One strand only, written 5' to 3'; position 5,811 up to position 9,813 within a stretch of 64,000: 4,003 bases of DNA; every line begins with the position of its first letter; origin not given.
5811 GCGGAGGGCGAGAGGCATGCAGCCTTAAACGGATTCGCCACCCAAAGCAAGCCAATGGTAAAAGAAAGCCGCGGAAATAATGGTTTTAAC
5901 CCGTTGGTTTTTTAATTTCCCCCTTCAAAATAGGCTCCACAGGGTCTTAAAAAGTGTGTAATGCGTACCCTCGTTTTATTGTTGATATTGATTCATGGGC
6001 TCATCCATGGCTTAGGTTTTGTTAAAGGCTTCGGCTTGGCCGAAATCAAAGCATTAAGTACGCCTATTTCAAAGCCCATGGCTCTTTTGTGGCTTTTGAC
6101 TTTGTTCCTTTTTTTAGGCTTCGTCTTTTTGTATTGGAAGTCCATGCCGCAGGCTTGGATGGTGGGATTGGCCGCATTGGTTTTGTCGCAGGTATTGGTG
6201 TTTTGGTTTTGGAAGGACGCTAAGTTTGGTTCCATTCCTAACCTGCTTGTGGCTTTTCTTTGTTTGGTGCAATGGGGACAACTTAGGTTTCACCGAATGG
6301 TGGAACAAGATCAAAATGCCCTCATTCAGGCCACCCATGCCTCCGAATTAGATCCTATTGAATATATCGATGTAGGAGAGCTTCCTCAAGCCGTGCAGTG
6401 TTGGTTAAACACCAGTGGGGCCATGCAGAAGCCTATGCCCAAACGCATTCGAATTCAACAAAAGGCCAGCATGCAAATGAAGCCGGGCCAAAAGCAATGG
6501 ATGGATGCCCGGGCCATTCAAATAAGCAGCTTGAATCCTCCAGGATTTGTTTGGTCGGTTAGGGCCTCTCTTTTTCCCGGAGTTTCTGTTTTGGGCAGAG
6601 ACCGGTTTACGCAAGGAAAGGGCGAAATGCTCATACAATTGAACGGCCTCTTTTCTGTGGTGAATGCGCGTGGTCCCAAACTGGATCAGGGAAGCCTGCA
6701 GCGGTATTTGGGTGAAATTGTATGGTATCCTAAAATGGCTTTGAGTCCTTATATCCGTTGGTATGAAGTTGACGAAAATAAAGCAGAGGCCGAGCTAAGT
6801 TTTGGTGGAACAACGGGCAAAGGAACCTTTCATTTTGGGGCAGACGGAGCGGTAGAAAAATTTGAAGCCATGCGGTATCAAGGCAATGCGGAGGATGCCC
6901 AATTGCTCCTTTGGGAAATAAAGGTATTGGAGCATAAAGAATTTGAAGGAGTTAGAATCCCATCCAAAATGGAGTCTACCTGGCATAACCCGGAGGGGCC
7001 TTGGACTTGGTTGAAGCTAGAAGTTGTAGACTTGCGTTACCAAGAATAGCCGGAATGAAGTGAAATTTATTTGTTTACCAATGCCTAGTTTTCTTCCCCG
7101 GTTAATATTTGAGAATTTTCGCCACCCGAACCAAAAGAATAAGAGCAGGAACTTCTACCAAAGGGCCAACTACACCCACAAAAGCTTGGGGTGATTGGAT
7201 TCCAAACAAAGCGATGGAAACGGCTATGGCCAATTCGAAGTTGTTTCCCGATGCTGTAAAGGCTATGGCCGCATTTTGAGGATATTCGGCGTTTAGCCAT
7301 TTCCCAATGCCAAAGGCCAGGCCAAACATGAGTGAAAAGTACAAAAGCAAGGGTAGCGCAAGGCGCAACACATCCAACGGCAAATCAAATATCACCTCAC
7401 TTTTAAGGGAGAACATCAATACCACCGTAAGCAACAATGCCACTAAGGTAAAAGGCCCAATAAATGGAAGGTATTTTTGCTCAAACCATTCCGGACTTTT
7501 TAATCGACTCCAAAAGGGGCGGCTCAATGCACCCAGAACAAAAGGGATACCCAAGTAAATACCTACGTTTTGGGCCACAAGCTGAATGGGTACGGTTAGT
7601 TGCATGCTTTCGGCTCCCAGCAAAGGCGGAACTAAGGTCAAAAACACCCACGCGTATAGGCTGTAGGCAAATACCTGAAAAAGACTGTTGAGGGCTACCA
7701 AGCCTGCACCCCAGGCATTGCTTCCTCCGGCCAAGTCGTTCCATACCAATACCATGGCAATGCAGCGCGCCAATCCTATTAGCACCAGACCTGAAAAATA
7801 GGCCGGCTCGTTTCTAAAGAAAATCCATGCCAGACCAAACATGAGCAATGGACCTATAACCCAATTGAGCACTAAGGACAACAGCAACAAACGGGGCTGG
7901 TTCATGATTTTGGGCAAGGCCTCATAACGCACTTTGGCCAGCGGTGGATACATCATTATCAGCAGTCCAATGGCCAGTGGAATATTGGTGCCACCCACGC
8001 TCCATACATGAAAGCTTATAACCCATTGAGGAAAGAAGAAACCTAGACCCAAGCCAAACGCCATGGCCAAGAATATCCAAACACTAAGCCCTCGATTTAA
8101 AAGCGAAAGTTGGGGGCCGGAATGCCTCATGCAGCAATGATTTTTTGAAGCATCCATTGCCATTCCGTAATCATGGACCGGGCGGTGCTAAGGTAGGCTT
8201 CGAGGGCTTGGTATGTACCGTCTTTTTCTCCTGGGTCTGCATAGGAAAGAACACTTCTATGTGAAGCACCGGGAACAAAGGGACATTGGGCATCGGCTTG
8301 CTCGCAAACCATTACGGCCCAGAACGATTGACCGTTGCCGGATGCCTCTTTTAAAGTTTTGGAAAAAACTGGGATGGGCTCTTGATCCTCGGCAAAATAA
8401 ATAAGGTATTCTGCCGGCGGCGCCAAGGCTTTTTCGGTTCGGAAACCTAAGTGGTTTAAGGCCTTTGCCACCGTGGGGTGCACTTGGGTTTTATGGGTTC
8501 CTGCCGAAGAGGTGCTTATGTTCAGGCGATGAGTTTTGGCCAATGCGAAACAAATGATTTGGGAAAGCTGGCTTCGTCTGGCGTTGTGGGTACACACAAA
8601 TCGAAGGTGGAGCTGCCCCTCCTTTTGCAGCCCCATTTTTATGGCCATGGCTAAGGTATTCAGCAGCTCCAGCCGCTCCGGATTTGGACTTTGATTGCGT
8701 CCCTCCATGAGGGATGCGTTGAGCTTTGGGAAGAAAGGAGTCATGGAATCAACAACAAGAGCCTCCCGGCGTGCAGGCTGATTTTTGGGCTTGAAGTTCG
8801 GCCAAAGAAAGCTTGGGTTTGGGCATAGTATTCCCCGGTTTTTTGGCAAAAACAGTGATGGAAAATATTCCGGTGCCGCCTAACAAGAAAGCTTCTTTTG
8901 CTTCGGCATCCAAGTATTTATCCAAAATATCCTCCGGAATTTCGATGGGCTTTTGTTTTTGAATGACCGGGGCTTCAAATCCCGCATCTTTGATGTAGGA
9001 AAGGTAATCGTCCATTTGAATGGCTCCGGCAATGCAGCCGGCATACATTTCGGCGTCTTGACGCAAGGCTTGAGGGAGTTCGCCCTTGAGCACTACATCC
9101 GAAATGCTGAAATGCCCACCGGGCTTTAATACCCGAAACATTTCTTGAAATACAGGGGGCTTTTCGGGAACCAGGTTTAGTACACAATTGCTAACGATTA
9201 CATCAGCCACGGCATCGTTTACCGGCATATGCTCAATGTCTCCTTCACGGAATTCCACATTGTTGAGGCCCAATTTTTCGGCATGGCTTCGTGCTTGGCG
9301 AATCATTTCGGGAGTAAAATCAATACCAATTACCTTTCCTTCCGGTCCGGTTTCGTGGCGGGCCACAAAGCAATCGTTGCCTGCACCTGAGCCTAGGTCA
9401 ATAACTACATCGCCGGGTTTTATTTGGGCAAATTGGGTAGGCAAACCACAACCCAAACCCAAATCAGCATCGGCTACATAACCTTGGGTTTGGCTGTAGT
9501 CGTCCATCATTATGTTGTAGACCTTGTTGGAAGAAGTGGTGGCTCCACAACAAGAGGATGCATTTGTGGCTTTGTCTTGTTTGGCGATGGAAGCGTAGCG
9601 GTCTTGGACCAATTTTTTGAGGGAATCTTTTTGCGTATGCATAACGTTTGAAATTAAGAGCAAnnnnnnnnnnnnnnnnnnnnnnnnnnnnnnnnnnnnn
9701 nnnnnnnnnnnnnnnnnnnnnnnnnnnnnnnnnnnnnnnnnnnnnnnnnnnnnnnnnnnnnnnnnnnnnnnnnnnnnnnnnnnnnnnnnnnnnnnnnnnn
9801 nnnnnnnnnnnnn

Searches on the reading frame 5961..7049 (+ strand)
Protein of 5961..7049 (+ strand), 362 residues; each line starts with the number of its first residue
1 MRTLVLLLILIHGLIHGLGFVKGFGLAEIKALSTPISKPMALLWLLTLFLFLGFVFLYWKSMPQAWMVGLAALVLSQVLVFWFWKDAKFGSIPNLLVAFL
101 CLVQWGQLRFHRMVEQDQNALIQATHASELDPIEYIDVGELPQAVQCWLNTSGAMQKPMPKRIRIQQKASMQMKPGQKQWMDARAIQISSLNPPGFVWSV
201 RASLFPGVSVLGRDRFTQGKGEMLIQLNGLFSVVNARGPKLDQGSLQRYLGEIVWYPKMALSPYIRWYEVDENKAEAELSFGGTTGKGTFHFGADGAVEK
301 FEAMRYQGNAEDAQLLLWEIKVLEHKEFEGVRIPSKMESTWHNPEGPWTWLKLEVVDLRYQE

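Call 26: search_protein_families(library=pfam, proteins=[window:5961-7049:+], max_evalue=0.001)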
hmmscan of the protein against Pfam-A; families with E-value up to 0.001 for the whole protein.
window:5961-7049:+ (362 aa): 2 families
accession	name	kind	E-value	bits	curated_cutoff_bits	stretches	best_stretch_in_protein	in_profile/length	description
PF20181.5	DUF6544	-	5.8e-74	248.5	25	1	137-353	7-221/221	Family of unknown function (DUF6544)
PF21900.3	DUF6920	-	3.2e-68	230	27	1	140-360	2-222/222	Family of unknown function (DUF6920)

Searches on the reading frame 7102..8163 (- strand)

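Call 48: search_protein_families(library=pfam, proteins=[window:7102-8163:-], max_evalue=0.001)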
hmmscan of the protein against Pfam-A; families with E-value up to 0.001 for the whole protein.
window:7102-8163:- (353 aa): 1 family
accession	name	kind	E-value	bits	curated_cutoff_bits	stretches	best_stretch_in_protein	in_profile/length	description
PF01758.21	SBF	-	1.6e-53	181.7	24.3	1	64-259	1-189/191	Sodium Bile acid symporter family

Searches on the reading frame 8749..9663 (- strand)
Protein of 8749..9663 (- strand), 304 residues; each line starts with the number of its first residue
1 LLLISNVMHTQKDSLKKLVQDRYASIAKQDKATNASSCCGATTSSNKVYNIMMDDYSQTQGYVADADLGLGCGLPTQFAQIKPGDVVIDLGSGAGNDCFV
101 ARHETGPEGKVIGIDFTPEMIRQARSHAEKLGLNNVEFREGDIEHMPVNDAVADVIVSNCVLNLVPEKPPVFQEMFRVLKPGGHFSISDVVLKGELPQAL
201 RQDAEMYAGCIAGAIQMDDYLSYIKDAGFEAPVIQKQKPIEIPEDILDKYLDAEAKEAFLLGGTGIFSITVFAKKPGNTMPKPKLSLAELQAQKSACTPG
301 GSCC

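Call 48: search_protein_families(library=pfam, proteins=[window:8749-9663:-], max_evalue=0.001)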
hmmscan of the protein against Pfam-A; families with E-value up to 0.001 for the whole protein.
window:8749-9663:- (304 aa): 15 families
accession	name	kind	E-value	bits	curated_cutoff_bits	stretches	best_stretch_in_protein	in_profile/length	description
PF13847.12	Methyltransf_31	-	1.7e-45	154.7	27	1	81-227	1-144/145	Methyltransferase domain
PF13649.12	Methyltransf_25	-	5.2e-23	82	27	1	87-183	1-97/97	Methyltransferase domain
PF08241.18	Methyltransf_11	-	2.4e-22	79.8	21.2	1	89-186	2-94/95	Methyltransferase domain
PF01209.24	Ubie_methyltran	-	6.1e-17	62.2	20.1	1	80-190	44-154/233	ubiE/COQ5 methyltransferase family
PF08242.18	Methyltransf_12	-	2.4e-14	54.3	30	1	88-185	1-98/98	Methyltransferase domain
PF13489.12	Methyltransf_23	-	5.8e-12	46.1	27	1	77-201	16-130/164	Methyltransferase domain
PF01135.25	PCMT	-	8.6e-11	42.4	20.3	1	76-185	66-169/210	Protein-L-isoaspartate(D-aspartate) O-methyltransferase (PCMT)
PF01728.25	FtsJ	-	7.5e-06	26.4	24.1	1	77-158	15-97/181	FtsJ-like methyltransferase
PF13679.12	Methyltransf_32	-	8.7e-06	26.2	27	1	82-149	24-95/143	Methyltransferase domain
PF06325.19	PrmA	-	3.3e-05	24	22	1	80-190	158-261/296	Ribosomal protein L11 methyltransferase (PrmA)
PF02390.23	Methyltransf_4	-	4.4e-05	23.5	24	1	86-146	4-64/173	Putative methyltransferase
PF05148.21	Methyltransf_8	-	0.0001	22.7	27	1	135-190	105-159/219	Hypothetical methyltransferase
PF01170.24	UPF0020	-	0.0005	20.3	22.3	1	105-159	73-128/197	RMKL-like, methyltransferase domain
PF20922.3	Anamorsin_N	-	0.00051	20.2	27.1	1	142-205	41-106/163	Anamorsin, N-terminal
PF05175.20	MTS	-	0.00054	20.1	23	0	84-160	32-106/170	Methyltransferase small domain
